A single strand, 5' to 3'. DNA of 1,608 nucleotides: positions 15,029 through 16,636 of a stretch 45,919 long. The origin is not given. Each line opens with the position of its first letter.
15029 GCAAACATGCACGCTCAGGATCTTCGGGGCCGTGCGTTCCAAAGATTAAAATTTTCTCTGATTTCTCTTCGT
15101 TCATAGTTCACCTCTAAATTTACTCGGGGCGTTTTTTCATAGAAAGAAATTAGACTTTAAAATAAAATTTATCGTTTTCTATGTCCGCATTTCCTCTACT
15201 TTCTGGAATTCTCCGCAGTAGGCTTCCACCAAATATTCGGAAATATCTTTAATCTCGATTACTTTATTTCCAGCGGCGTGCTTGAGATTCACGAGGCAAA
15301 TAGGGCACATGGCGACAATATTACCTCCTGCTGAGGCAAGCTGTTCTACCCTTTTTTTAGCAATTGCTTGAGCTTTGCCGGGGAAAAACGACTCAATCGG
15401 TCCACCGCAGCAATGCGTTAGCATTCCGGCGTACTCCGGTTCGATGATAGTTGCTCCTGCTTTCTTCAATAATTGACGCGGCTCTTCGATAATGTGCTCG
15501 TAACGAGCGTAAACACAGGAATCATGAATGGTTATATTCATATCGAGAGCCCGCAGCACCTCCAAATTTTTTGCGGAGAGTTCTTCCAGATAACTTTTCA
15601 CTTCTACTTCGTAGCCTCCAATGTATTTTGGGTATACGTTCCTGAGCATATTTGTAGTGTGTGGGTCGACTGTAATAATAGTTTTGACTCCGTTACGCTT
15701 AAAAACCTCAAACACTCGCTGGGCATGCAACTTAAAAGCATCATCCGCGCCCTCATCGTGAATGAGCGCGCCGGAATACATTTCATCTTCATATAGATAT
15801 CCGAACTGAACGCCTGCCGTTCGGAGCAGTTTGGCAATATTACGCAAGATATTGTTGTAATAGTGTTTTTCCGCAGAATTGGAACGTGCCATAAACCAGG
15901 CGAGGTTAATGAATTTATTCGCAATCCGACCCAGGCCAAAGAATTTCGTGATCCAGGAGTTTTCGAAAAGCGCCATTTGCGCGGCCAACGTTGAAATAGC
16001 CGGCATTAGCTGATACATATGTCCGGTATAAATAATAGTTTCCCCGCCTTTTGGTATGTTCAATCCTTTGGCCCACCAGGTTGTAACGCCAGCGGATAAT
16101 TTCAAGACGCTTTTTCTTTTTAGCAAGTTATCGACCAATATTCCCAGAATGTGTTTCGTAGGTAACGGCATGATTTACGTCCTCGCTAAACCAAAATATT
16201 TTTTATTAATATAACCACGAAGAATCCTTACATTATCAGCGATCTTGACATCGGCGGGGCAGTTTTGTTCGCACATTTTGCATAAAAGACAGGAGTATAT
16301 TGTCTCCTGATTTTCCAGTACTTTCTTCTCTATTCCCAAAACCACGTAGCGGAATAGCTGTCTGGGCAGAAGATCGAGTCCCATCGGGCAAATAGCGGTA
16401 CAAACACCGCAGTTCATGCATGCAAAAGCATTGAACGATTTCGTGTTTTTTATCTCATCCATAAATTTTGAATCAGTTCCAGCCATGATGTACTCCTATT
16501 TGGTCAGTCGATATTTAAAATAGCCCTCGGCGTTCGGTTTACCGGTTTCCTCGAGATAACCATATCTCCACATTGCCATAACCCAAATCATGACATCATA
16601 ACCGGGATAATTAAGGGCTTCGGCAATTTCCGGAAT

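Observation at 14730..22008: Non-canonical Hdr-type operon bracketed by sulfur-carrier genes (TusA, MvhD, HdrA::GltD, HdrA, 79-aa ORF, HdrC, HdrB, DsrE)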

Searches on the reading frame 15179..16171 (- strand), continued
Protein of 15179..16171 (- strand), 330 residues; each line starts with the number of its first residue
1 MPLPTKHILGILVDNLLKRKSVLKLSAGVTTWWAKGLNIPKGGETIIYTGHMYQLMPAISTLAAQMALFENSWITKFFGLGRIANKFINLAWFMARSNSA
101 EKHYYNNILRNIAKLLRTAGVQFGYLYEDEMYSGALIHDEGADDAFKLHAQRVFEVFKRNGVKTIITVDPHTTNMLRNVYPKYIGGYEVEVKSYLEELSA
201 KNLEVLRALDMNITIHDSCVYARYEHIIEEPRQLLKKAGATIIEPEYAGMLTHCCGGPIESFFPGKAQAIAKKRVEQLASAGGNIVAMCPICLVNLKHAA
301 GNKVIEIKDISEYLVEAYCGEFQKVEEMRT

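Call 67: search_protein_families(library=pfam, proteins=[L049:303-1958:+, L049:2187-2555:+, L049:2575-3129:+, L049:10008-10655:-, L049:10116-10574:+, L049:11646-13178:-, L049:13234-13581:-, L049:14815-15741:-, L049:15754-16431:-, L049:16452-18920:-], max_evalue=0.0001)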
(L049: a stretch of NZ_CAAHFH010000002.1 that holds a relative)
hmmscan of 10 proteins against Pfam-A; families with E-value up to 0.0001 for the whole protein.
L049:303-1958:+ (551 aa): 11 families
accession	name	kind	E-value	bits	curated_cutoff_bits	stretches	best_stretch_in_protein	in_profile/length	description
PF20434.5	BD-FAE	-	1.8e-60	204.6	26.8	1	316-509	1-214/215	BD-FAE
PF07859.19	Abhydrolase_3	-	6.2e-18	65.8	25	1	329-528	1-207/210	alpha/beta hydrolase fold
PF00326.27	Peptidase_S9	-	7.9e-17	61.9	22.6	1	439-550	90-211/213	Prolyl oligopeptidase family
PF00135.34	COesterase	-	1.8e-13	50.8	27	1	301-419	80-204/515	Carboxylesterase family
PF00837.23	T4_deiodinase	-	1.5e-10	41.2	27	1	115-261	73-215/237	Iodothyronine deiodinase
PF00036.39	EF-hand_1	-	1.5e-07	30.9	25.4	0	68-92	4-28/29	EF hand domain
PF01738.24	DLH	-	1.6e-06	28.3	21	1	437-532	120-191/217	Dienelactone hydrolase family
PF02230.22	Abhydrolase_2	-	2.2e-06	28.1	23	0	484-548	156-216/217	Phospholipase/Carboxylesterase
PF13405.12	EF-hand_6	-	1.1e-05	25.1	25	0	69-92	5-28/30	EF-hand domain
PF08534.16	Redoxin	-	4.4e-05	23.7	26.6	1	116-187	1-75/148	Redoxin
PF12697.13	Abhydrolase_6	-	9.6e-05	23.6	26.3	0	330-534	2-210/217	Alpha/beta hydrolase family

L049:2187-2555:+ (122 aa): 5 families
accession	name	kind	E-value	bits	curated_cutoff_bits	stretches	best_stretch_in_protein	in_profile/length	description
PF01022.26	HTH_5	-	1.9e-14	53.7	22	1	29-71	3-45/47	Bacterial regulatory protein, arsR family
PF12840.13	HTH_20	-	1.3e-08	35.1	27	1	25-71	1-48/51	Helix-turn-helix domain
PF13412.12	HTH_24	-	1.7e-06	27.9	21.9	1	29-71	4-47/48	Winged helix-turn-helix DNA-binding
PF25212.1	HVO_A0114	-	3.7e-05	23.9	27.6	1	27-79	21-74/84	HVO_A0114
PF01047.28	MarR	-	0.0001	22.6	24.6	0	36-72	12-48/59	MarR family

L049:2575-3129:+ (184 aa): 2 families
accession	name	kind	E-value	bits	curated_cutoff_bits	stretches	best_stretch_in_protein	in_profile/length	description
PF13686.11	DrsE_2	-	3.3e-45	154.3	25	1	31-180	5-153/156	DsrE/DsrF/DrsH-like family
PF02635.20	DsrE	-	9.3e-09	35.9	22.7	1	121-179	55-111/116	DsrE/DsrF-like family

L049:10008-10655:- (215 aa): 0 families

L049:10116-10574:+ (152 aa): 1 family
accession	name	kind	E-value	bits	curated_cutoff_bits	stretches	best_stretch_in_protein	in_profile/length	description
PF01797.21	Y1_Tnp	-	1.1e-08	35.7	23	1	23-103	7-87/121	Transposase IS200 like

L049:11646-13178:- (510 aa): 3 families
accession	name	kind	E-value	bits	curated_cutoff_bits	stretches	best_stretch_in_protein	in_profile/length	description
PF03050.20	DDE_Tnp_IS66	-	3.3e-83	279.8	23.1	1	175-456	2-283/284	Transposase IS66 family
PF13007.12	LZ_Tnp_IS66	-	3.7e-11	44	22.9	1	35-110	2-71/71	Transposase C of IS166 homeodomain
PF13817.11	DDE_Tnp_IS66_C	-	6.7e-09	36.2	30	1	463-490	1-29/39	IS66 C-terminal element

L049:13234-13581:- (115 aa): 1 family
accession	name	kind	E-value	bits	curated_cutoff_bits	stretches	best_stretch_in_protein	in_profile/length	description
PF05717.18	TnpB_IS66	-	5.5e-34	116.5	26.6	1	9-106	2-98/101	IS66 Orf2 like protein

L049:14815-15741:- (308 aa): 0 families

L049:15754-16431:- (225 aa): 0 families

L049:16452-18920:- (822 aa): 1 family
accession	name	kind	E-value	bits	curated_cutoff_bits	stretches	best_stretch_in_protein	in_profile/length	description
PF00404.24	Dockerin_1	-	2.8e-08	34.3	22.9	1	770-812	2-51/57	Dockerin type I domain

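Call 73: search_dna_similar(query=window:15179-16171:-, collection=plasmids, mode=protein, max_evalue=1e-10, max_rows=15)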
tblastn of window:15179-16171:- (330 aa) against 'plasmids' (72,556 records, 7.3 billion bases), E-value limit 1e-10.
Records with a match: 51; places in all: 52; records where one place covers at least 80% of the query: 0.
Best place of each record, by identity: <60% 51.
By first word of the organism name: Ralstonia 9; Burkholderia 4; Paraburkholderia 4; Caballeronia 3; Azospirillum 3; Paracoccus 2; Bacillus 2; Cupriavidus 2; Haloterrigena 2; Rhodococcus 2; and 17 more.
By predicted mobility (MOB-suite, as given by PLSDB): non-mobilizable 31; mobilizable 18; conjugative 2.
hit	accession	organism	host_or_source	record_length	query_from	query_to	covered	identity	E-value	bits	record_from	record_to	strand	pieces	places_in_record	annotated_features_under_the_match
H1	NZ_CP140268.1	Priestia megaterium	Single cell,ginseng rhizosphere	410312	108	324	66%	32.3%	4e-20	99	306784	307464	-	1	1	(Fe-S)-binding protein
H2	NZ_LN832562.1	Paracoccus aminovorans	-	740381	73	324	76%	27.6%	4e-20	99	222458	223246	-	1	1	heterodisulfide reductase-related iron-sulfur binding cluster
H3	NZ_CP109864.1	Paracoccus aminovorans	bacteria,human fecal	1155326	73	324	76%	27.6%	4e-20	99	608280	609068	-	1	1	record has no annotation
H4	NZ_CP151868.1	Bacillus thuringiensis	tobacco,mixed culture,leaves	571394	111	328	66%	31.3%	2e-19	96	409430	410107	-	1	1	(Fe-S)-binding protein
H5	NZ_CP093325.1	Bacillus sp. N5-665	whole organism,peat soil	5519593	111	328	66%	31.3%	3e-19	96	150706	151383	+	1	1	none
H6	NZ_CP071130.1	Caballeronia sp. M1242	Homo sapiens,ETA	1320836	105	317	65%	31.8%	5e-18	92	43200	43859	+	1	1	none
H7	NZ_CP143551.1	Burkholderia multivorans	Homo sapiens,bronchoalveolar lavage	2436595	105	314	64%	32.1%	3e-16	87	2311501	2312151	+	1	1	none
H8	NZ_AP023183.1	Paraburkholderia sp. PGU19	Physopelta gutta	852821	105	325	67%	30.4%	2e-14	82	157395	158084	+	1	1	(Fe-S)-binding protein | electron transfer flavoprotein subunit alpha/FixB family protein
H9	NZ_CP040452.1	Halomonas sp. PA16-9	-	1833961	109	317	63%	31.9%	6e-15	83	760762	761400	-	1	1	none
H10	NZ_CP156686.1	Burkholderia stagnalis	Bacterial cells,soils collected in ...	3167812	105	314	64%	31.7%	1e-15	85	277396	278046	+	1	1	none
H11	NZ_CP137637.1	Niallia sp. XMNu-256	-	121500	93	306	65%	31.1%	4e-19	96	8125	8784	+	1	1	(Fe-S)-binding protein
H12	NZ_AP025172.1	Cupriavidus sp. P-10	-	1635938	105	314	64%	31.1%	3e-15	84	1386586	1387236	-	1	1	none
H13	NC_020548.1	Azoarcus sp. KH32C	-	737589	88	320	71%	27.9%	4e-18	92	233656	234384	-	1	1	(Fe-S)-binding protein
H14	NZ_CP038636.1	Cupriavidus oxalaticus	whole organism,sewage sludge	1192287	88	316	69%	28.4%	6e-19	95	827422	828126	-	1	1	none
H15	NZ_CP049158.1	Caballeronia sp. SBC1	whole organism,soil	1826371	105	317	65%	30.4%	1e-13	79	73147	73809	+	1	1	none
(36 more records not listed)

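Call 74: predict_structure(alignment_id=A3)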
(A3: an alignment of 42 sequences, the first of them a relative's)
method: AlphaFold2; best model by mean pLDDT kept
length: 330 residues; sequences in the alignment: 42
mean_pLDDT: 79.9   pTM: 0.84
mean pLDDT of the five models: 79.9, 79.8, 79.0, 78.1, 77.2
residues with pLDDT >= 90: 142; 70-90: 107; 50-70: 50; < 50: 31
segments of 3 or more residues with pLDDT < 50: 1-3, 71-76, 79-88, 249-252, 324-330
pLDDT, mean of each block of 10 residues (from residue 1): 53 77 79 94 95 82 62 46 48 65 92 96 95 80 85 94 96 92 93 96 92 84 80 95 70 55 62 83 88 83 86 93 44
secondary structure, 60 per line:
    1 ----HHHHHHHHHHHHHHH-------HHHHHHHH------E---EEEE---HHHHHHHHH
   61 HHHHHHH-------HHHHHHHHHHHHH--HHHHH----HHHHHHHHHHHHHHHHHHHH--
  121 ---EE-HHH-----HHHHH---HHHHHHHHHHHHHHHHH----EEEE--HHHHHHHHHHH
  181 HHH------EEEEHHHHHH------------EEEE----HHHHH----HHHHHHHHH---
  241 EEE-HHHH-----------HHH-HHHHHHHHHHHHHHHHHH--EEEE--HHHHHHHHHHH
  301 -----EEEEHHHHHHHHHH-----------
elements in order: H5-19 H27-34 E45-48 H52-67 H75-87 H90-94 H99-118 H135-139 H143-159 E164-167 H170-183 E190-193 H194-199 E212-215 H220-224 H229-237 E241-243 H245-248 H264-281 E284-287 H290-300 E306-309 H310-319

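Call 77: fold_search(model_id=the predicted structure, library=pdb)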
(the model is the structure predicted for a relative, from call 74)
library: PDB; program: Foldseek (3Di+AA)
matches with E <= 10: 432; with E <= 0.001: 6
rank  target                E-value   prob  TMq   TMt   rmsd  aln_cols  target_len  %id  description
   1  9ojn                  6.8e-11  1.00  0.68  0.32   4.2       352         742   19  Structure of Mycobacterium smegmatis EtfD (released 2025-05-21)
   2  9a6l_A                8.1e-07  1.00  0.53  0.72   3.7       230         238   17  Integrative model of LUTA-LUTB by crosslinking MS and deep learning (released 2024-09-18)
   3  8rwn_B                6.3e-05  1.00  0.51  0.59   4.3       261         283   16  CryoEM structure of the Hdr(ABC)2 subunits of the Elp-Hdr complex of Methanothermobacter marburgensis (released 2025-05-14)
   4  5odc_B                1.1e-04  1.00  0.50  0.56   4.7       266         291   16  Heterodisulfide reductase / [NiFe]-hydrogenase complex from Methanothermococcus thermolithotrophicus at 2.3 A resoluti (released 2017-08-30)
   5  7bkb_B                3.0e-04  1.00  0.49  0.53   4.7       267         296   13  Formate dehydrogenase - heterodisulfide reductase - formylmethanofuran dehydrogenase complex from Methanospirillum hun (released 2021-09-29)
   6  8rvy_B                8.0e-04  1.00  0.50  0.56   4.8       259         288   17  CryoEM structure of the Elp-Hdr complex of Methanothermobacter marburgensis state 1 (composite structure) (released 2025-05-14)
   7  8rvy_b                1.1e-03  1.00  0.50  0.57   4.4       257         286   15  CryoEM structure of the Elp-Hdr complex of Methanothermobacter marburgensis state 1 (composite structure) (released 2025-05-14)
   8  3s81_B                1.7e-03  1.00  0.31  0.39   8.6       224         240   14  Crystal Structure of Putative Aspartate Racemase from Salmonella Typhimurium (released 2011-06-15)
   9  5evc_A                2.2e-03  1.00  0.31  0.39   8.5       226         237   13  Crystal structure of putative aspartate racemase from Salmonella Typhimurium complexed with sulfate and potassium (released 2015-12-02)
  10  5hj7_A                2.8e-03  1.00  0.25  0.31   8.7       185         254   14  Glutamate Racemase Mycobacterium tuberculosis (MurI) with bound D-glutamate, 2.3 Angstrom resolution, X-ray diffractio (released 2016-05-25)
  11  3s81_C                3.5e-03  1.00  0.31  0.40   8.3       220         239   14  Crystal Structure of Putative Aspartate Racemase from Salmonella Typhimurium (released 2011-06-15)
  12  3s7z_A                3.5e-03  1.00  0.30  0.39   8.5       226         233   12  Crystal Structure of Putative Aspartate Racemase from Salmonella Typhimurium Complexed with Succinate (released 2011-10-05)
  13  3s7z_B                3.6e-03  0.99  0.29  0.38   8.5       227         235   12  Crystal Structure of Putative Aspartate Racemase from Salmonella Typhimurium Complexed with Succinate (released 2011-10-05)
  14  2ohg                  4.2e-03  0.99  0.26  0.31  10.5       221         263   11  Structural Basis for Glutamte Racemase Inhibition (released 2007-09-25)
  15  3s81_D                8.3e-03  0.99  0.31  0.40   8.4       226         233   14  Crystal Structure of Putative Aspartate Racemase from Salmonella Typhimurium (released 2011-06-15)
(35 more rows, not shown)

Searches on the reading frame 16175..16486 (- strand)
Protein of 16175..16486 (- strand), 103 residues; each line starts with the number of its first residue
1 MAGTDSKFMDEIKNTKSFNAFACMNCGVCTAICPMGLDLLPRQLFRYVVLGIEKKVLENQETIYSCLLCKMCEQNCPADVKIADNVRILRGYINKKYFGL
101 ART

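Call 3: search_protein_families(library=pfam, proteins=[window:16175-16486:-], max_evalue=0.01)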
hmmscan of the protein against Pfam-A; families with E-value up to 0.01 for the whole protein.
window:16175-16486:- (103 aa): 14 families
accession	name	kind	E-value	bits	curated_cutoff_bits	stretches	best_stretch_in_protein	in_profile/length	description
PF13534.11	Fer4_17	-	4.6e-12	46.7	22.2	2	15-38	38-61/61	4Fe-4S dicluster domain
PF13183.11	Fer4_8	-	3.4e-11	44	27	2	22-80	4-68/68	4Fe-4S dicluster domain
PF13187.11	Fer4_9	-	6.9e-09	36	27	2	13-36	27-50/52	4Fe-4S dicluster domain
PF13237.11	Fer4_10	-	4.4e-07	30.2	25.5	1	18-77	4-53/53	4Fe-4S dicluster domain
PF12838.12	Fer4_7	-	1.5e-06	29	27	2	23-80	2-52/52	4Fe-4S dicluster domain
PF12797.12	Fer4_2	-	2e-06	27.8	24.5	1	18-34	5-21/22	4Fe-4S binding domain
PF00037.32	Fer4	-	6.1e-06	26.3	21.1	1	20-36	5-21/24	4Fe-4S binding domain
PF13746.11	Fer4_18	-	9.1e-06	26.3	27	0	14-39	52-77/114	4Fe-4S dicluster domain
PF12800.12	Fer4_4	-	1.9e-05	25.1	24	1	22-36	3-17/17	4Fe-4S binding domain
PF13484.11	Fer4_16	-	4e-05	24.8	30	0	14-35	44-65/66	4Fe-4S double cluster binding domain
PF12837.12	Fer4_6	-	0.00014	22.1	25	0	22-36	8-22/24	4Fe-4S binding domain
PF25160.1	LdpA_Fe-S-bd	-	0.00025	21.2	27.6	0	21-37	26-42/49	LdpA Fe-S cluster-binding domain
PF17179.9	Fer4_22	-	0.0012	20.1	27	0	16-35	74-93/95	4Fe-4S dicluster domain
PF12798.12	Fer4_3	-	0.0046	18.2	27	0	23-36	1-14/15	4Fe-4S binding domain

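Call 4: search_protein_families(library=ncbifam, proteins=[window:16175-16486:-], max_evalue=0.01)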
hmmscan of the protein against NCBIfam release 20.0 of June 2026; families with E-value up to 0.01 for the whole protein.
window:16175-16486:- (103 aa): 55 families (the best 25 are shown)
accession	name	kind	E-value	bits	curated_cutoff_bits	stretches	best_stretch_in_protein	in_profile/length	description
TIGR03290.1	CoB_CoM_SS_C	equivalog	2.3e-14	53.6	160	1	22-96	3-78/144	CoB--CoM heterodisulfide reductase subunit C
NF041890.1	hdrC_Methbact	equivalog_domain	3e-13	49.8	270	1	7-91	15-99/192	ferredoxin:CoB-CoM heterodisulfide reductase subunit HdrC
NF041779.1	hetero_SS_HdrC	equivalog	4.8e-11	42.5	350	1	12-96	22-106/198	ferredoxin:CoB-CoM heterodisulfide reductase subunit HdrC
NF038018.1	qmoC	equivalog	2e-09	37.4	300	1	5-97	2-95/360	quinone-interacting membrane-bound oxidoreductase complex subunit QmoC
TIGR01945.1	rnfC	subfamily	2.3e-09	36.3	245.95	1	11-94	353-432/435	RnfABCDGE type electron transport complex subunit C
NF008369.0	PRK11168.1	equivalog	2.5e-08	33.2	278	1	58-91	52-85/401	anaerobic glycerol-3-phosphate dehydrogenase subunit C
TIGR00384.1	dhsB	subfamily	3e-08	33.4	88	2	55-88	187-220/222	succinate dehydrogenase and fumarate reductase iron-sulfur protein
NF003454.1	PRK05035.1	equivalog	5.8e-08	31.7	345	1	17-95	363-437/556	electron transport complex subunit RsxC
NF008434.0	PRK11274.1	equivalog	1.3e-06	27.6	333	1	22-96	24-105/409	glycolate oxidase subunit GlcF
TIGR00314.1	cdhA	equivalog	1.9e-06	26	781.3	1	19-86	397-459/784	CO dehydrogenase/acetyl-CoA synthase complex subunit alpha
NF005503.0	PRK07118.1-2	equivalog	2.1e-06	27.2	252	1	20-85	166-233/292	RnfABCDGE type electron transport complex subunit B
NF004616.0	PRK05950.1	subfamily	3.4e-06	26.4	228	1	55-91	195-231/238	succinate dehydrogenase iron-sulfur subunit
NF010071.0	PRK13552.1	equivalog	5e-06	25.9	264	1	56-93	198-235/241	fumarate reductase iron-sulfur subunit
NF041837.1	rnfC_Methano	equivalog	6.3e-06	25.3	650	1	17-97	354-430/438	Rnf electron transport complex subunit RnfC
NF009051.0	PRK12385.1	equivalog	7.2e-06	25.6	333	0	15-35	140-161/244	succinate dehydrogenase/fumarate reductase iron-sulfur subunit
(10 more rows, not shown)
